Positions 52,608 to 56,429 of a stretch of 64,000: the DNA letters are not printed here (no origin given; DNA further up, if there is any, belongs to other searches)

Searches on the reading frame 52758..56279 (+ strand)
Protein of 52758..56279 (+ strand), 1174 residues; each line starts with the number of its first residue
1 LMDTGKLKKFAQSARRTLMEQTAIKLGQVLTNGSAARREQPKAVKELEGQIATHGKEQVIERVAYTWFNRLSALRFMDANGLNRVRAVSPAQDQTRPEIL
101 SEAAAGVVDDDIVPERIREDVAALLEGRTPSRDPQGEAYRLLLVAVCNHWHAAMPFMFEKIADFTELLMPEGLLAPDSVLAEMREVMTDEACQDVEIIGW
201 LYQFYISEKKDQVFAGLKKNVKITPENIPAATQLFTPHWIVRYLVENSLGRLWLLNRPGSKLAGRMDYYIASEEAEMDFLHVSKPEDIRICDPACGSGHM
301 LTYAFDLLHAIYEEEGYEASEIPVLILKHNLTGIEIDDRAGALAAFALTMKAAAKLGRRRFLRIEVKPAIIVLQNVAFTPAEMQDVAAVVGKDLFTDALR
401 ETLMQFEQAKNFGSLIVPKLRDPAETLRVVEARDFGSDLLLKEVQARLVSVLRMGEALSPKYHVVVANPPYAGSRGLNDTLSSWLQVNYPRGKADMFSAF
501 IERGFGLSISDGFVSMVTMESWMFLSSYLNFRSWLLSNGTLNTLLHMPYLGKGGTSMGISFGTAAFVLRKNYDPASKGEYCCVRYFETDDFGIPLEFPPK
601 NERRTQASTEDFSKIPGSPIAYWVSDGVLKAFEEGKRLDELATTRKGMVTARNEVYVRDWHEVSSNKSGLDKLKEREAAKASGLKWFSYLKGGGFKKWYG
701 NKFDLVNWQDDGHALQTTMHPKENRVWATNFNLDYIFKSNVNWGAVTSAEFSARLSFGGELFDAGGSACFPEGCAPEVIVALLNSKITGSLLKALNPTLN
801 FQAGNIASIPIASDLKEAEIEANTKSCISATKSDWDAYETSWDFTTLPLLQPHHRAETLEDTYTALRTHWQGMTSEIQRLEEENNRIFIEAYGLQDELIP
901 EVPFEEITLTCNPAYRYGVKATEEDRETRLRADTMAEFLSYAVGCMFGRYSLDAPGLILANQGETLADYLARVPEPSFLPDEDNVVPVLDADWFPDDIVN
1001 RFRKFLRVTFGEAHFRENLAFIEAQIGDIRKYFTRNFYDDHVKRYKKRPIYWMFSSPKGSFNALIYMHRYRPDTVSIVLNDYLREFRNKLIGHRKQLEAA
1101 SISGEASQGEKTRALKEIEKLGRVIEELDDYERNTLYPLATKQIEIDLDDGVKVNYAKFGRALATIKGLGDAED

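Call 10: search_protein_families(library=padloc, proteins=[window:52758-56279:+], max_evalue=0.00001)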
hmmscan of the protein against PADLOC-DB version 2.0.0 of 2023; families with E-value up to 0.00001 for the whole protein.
window:52758-56279:+ (1174 aa): 33 families (the best 25 are shown)
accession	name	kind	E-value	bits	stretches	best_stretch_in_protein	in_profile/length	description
PDLC02521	PglX|PglXI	-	0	1400.5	1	2-1168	1-1172/1174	PglX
PDLC03600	REase_MTase_IIG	-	0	1209.1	1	2-1170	1-1198/1205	Type IIG restriction enzyme-methyltransferase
PDLC02525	PglX|PglXI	-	2.3e-241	800.7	1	2-609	1-602/607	PglX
PDLC02522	PglX|PglXI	-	1.8e-235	782.5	2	278-851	414-978/1218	PglX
PDLC02641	DrmMI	-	2.5e-235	782.1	1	44-1167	60-1161/1161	DrmMI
PDLC02516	PglX|PglXI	-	1.1e-201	669.6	1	602-1169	24-587/593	PglX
PDLC02524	PglX|PglXI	-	2.7e-150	500.1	1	194-851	17-681/722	PglX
PDLC02531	PglX|PglXI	-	3.6e-140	465.1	1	858-1172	3-357/359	PglX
PDLC02517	PglX|PglXI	-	6.1e-112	373.3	1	457-1161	10-688/707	PglX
PDLC02527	PglX|PglXI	-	2e-95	318.7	2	455-1159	550-1232/1332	PglX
PDLC02523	PglX|PglXI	-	1.4e-93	312.7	4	445-822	547-915/1428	PglX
PDLC02518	PglX|PglXI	-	2.4e-65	219.1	3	267-416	289-441/1412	PglX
PDLC02519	PglX|PglXI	-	2e-62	209.2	2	455-819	476-842/1241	PglX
PDLC02528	PglX|PglXI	-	5.7e-58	194.5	3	286-668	290-669/1125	PglX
PDLC02532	PglX|PglXI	-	3.7e-42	142.5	1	604-1161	28-567/682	PglX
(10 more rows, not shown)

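Call 11: search_protein_families(library=pfam, proteins=[window:52758-56279:+], max_evalue=0.00001)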
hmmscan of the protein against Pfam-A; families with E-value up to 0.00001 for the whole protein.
window:52758-56279:+ (1174 aa): 2 families
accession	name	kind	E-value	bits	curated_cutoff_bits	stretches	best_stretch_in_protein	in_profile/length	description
PF07669.17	Eco57I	-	1.2e-18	68.3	25.3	1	329-547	1-165/171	Eco57I restriction-modification methylase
PF20473.4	MmeI_Mtase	-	6.3e-08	32.5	27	1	286-350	19-84/259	MmeI, DNA-methyltransferase domain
